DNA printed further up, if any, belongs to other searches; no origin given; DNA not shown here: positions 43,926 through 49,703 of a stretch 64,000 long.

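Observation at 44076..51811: RHS/YD polymorphic toxin with a lipase-like alpha/beta-hydrolase tip and a three-gene array of exported immunity-like proteins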

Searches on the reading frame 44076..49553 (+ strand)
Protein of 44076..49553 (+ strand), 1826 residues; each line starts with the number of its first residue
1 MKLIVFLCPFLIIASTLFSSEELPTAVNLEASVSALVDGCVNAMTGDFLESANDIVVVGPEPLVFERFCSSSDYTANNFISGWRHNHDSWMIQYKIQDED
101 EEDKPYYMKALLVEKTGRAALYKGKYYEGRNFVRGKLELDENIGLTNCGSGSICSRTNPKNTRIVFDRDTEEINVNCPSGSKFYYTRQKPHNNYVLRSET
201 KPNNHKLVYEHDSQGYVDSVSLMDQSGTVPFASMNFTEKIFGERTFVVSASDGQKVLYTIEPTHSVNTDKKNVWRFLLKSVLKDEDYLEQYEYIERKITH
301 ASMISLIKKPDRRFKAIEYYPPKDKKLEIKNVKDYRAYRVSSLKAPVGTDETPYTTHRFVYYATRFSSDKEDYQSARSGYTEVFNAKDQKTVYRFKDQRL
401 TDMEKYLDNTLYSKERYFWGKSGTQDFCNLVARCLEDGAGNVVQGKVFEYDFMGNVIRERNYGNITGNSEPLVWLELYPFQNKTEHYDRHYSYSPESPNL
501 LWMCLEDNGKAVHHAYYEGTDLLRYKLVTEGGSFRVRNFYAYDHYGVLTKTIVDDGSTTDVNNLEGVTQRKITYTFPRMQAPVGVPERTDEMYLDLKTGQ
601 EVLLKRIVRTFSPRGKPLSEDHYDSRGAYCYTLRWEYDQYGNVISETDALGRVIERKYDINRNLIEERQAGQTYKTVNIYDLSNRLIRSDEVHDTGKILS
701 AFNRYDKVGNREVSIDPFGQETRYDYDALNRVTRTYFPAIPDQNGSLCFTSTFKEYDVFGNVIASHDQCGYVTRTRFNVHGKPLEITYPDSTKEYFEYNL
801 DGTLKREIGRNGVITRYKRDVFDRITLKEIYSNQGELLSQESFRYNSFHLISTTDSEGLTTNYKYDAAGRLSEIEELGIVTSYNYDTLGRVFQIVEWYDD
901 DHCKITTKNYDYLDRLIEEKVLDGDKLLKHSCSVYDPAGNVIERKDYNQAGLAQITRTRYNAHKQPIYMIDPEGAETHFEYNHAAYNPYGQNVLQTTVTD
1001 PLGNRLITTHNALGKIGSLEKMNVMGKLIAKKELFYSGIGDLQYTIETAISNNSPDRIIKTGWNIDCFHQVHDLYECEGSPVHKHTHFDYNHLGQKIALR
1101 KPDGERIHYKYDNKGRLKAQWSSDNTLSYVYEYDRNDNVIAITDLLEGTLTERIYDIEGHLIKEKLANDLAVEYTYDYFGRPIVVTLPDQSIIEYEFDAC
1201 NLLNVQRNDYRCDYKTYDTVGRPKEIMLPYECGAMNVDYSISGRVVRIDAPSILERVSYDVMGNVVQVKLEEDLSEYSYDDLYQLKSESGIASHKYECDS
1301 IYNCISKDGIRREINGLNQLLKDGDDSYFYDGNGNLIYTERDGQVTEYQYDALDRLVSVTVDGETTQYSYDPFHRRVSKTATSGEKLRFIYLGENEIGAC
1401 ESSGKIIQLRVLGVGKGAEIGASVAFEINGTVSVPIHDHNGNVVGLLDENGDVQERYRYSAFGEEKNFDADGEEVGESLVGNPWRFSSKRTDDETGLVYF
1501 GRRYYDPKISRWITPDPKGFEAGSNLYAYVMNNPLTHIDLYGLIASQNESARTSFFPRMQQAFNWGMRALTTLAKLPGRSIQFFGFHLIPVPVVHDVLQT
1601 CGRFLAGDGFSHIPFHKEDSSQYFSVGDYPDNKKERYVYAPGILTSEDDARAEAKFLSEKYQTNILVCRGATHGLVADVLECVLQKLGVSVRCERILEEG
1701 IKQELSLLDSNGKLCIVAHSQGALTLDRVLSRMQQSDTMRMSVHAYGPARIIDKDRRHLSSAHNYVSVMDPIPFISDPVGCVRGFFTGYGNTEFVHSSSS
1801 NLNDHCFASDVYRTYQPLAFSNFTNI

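Call 3: search_protein_families(library=pfam, proteins=[window:44076-49553:+], max_evalue=1)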
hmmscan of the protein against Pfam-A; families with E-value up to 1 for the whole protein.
window:44076-49553:+ (1826 aa): 4 families
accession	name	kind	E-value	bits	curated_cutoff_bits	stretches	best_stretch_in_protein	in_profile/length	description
PF05593.20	RHS_repeat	-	2.3e-56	187.6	22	10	1330-1360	1-32/38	RHS Repeat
PF25023.1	TEN_YD-shell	-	5.1e-12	45.1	50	3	1320-1538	679-894/909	Teneurin YD-shell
PF20148.4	DUF6531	-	1.2e-07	32.4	24.1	1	41-91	4-54/74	Domain of unknown function (DUF6531)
PF05057.20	DUF676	-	0.21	11.5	20.3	1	1688-1739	54-105/217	Putative serine esterase (DUF676)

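Call 4: search_protein_families(library=ncbifam, proteins=[window:44076-49553:+], max_evalue=1)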
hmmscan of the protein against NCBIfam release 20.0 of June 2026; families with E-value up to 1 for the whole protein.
window:44076-49553:+ (1826 aa): 3 families
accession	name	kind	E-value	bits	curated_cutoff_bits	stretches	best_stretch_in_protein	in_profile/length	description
NF041261.1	RHS_core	equivalog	2e-39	135.2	2000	4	634-893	430-674/1261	RHS element core protein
TIGR01643.1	YD_repeat_2x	repeat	7.6e-36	121.2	15.8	8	1330-1360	1-32/42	YD repeat-containing protein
TIGR03696.1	Rhs_assc_core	domain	3.6e-22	78.7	32.5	1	1459-1543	1-76/76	RHS repeat-associated core domain-containing protein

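Call 14: list_cluster_members(proteins=[window:44076-49553:+, window:49562-50125:+, window:50125-50733:+, window:50750-51808:+, window:52244-55225:+, window:41783-43222:+])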
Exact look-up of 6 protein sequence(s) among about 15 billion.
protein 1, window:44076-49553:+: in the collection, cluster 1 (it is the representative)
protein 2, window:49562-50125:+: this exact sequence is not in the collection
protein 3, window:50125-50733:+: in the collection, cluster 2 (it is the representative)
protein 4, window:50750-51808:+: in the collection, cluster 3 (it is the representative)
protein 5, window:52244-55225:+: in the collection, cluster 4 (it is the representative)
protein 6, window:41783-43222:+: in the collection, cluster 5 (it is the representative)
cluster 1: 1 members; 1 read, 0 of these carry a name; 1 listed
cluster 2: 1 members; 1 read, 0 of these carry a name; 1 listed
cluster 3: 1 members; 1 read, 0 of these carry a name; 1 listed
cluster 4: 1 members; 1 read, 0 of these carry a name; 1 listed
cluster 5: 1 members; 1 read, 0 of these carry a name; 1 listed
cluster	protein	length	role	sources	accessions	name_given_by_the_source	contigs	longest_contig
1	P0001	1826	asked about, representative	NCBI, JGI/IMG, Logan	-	-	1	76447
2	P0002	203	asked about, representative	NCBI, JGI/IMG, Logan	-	-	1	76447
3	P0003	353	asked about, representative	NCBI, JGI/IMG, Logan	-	-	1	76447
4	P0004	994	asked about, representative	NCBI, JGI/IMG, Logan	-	-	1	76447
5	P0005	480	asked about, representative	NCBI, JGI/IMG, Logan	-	-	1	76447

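Call 16: find_encoding_contigs(protein=P0002, flank=10000, max_places=4)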
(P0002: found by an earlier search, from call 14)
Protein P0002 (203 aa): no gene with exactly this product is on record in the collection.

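Call 35: find_encoding_contigs(protein=P0001, flank=10000, max_places=3)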
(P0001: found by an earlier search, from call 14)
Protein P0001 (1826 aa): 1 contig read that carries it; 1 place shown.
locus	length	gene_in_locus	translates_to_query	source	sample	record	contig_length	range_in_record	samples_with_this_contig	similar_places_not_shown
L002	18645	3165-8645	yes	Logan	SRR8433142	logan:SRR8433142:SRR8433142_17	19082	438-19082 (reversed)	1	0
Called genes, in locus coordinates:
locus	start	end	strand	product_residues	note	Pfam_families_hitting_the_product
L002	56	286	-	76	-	PF13560:HTH_31, PF01381:HTH_3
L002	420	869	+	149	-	-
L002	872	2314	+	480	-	PF00391:PEP-utilizers, PF02896:PEP-utilizers_C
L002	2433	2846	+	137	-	PF00293:NUDIX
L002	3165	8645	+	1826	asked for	PF20148:DUF6531 (weak), PF25023:TEN_YD-shell, PF05593:RHS_repeat (weak)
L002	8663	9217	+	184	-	-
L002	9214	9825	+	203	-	-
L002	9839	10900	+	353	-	-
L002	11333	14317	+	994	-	PF20720:nSTAND3 (weak), PF01443:Viral_helicase1 (faint), PF13086:AAA_11 (weak), PF13087:AAA_12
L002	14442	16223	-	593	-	PF00254:FKBP_C (weak)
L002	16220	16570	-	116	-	-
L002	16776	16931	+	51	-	-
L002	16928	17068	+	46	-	-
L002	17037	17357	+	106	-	PF12844:HTH_19 (weak), PF13560:HTH_31 (weak), PF01381:HTH_3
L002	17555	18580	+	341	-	PF11019:DUF2608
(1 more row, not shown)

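Call 58: find_homologous_proteins(query=P0001, max_evalue=1e-20)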
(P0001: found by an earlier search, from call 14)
Query P0001 (1826 aa): 23 proteins with E <= 1e-20 among 3176 candidates.
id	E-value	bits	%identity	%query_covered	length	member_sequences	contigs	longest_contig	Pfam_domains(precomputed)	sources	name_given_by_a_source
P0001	0.0e+0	4276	100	100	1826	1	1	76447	PF05593.20,PF25023.2,PF20148.5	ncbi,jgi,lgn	-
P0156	0.0e+0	1791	47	99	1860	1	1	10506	PF05593.20,PF25023.2,PF20148.5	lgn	-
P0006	0.0e+0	1754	45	99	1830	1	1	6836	PF05593.20,PF25023.2,PF20148.5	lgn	-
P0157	0.0e+0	1530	43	99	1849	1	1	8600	PF05593.20,PF25023.2,PF20148.5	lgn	-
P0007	0.0e+0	1517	42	99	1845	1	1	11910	PF05593.20,PF25023.2,PF20148.5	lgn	-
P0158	0.0e+0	1196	43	78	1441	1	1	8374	PF05593.20,PF25023.2,PF20148.5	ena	-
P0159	0.0e+0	1034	36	96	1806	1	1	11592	PF05593.20,PF25023.2,PF20148.5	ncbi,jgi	jgi:RHS repeat-associated protein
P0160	8.3e-291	986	42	62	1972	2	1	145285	PF05593.20,PF25023.2,PF20148.5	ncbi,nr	ncbi:RHS repeat-associated core domain-containing protein [Candidatus Protochlamydia naegleriophila]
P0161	2.2e-280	952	35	98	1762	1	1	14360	PF05593.20,PF25023.2,PF20148.5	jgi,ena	-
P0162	1.2e-259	883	34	96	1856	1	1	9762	PF05593.20,PF25023.2,PF20148.5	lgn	-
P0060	1.3e-250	853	33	99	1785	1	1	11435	PF05593.20,PF25023.2,PF20148.5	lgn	-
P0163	1.5e-231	790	30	98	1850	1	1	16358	PF05593.20,PF25023.2,PF20148.5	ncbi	-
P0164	2.7e-225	769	32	99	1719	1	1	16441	PF05593.20,PF25023.2,PF20148.5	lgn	-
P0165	2.8e-215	736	31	97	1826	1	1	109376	PF05593.20,PF25023.2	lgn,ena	-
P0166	2.8e-213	729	31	98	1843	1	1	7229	PF05593.20,PF25023.2,PF20148.5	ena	-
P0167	3.0e-213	729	33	84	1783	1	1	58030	PF05593.20,PF25023.2,PF20148.5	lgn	-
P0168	4.1e-142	493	27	71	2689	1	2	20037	PF05593.20,PF25023.2,PF06739.18,PF20148.5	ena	-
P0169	4.9e-117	410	27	83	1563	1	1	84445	PF05593.20,PF25023.2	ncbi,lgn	ncbi:MAG: hypothetical protein AAGI90_00205 [Chlamydiota bacterium]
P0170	1.4e-92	329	26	84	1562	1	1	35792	PF05593.20,PF25023.2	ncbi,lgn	ncbi:MAG: hypothetical protein AAGF04_01770 [Chlamydiota bacterium]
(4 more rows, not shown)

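Call 69: find_encoding_contigs(protein=P0160, flank=6000, max_places=2)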
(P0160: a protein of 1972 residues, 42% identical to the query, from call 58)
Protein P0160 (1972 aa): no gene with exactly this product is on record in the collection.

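Call 70: find_encoding_contigs(protein=P0167, flank=6000, max_places=2)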
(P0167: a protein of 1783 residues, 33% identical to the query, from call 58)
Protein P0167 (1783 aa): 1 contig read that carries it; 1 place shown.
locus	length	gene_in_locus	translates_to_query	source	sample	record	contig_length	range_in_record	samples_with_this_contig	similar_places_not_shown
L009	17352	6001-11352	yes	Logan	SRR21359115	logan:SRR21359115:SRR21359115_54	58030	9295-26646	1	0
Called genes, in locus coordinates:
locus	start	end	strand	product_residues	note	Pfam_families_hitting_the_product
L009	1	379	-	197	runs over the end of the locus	-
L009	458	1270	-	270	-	-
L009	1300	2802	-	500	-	PF13432:TPR_16 (faint), PF13369:Transglut_core2, PF00515:TPR_1 (faint), PF07719:TPR_2 (faint), PF14559:TPR_19 (faint)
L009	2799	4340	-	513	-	PF02446:Glyco_hydro_77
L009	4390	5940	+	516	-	PF00102:Y_phosphatase, PF00782:DSPc (faint), PF22785:Tc-R-P (faint), PF00102:Y_phosphatase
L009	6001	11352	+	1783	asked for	PF20148:DUF6531, PF05593:RHS_repeat (weak), PF25023:TEN_YD-shell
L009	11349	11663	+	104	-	-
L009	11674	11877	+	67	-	-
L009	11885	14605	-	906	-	PF00496:SBP_bac_5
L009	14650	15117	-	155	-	PF05932:CesT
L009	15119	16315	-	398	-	-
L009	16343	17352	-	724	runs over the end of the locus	PF00771:FHIPEP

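Call 71: find_encoding_contigs(protein=P0165, flank=6000, max_places=2)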
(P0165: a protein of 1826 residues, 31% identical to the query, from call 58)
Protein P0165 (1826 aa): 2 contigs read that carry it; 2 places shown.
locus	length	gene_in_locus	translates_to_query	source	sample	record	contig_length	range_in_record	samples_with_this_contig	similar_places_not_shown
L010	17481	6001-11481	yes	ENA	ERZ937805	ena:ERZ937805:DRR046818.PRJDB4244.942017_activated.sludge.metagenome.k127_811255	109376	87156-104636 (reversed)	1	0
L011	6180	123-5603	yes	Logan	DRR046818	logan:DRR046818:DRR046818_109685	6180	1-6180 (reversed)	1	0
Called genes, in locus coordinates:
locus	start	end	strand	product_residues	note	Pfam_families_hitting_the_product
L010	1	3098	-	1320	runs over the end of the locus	PF05359:DUF748 (faint)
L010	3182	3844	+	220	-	PF04367:DUF502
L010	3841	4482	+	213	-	PF04367:DUF502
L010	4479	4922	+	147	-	PF04364:DNA_pol3_chi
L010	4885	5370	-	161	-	-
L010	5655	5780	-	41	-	-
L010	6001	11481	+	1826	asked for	PF25023:TEN_YD-shell (weak), PF05593:RHS_repeat (weak), PF25023:TEN_YD-shell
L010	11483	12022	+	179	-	-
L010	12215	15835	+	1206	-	PF01565:FAD_binding_4, PF04030:ALO, PF08241:Methyltransf_11 (weak)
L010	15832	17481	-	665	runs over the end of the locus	PF00575:S1 (faint), PF08206:OB_RNB, PF17876:CSD2, PF00773:RNB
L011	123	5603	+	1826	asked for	PF25023:TEN_YD-shell (weak), PF05593:RHS_repeat (weak), PF25023:TEN_YD-shell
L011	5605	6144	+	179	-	-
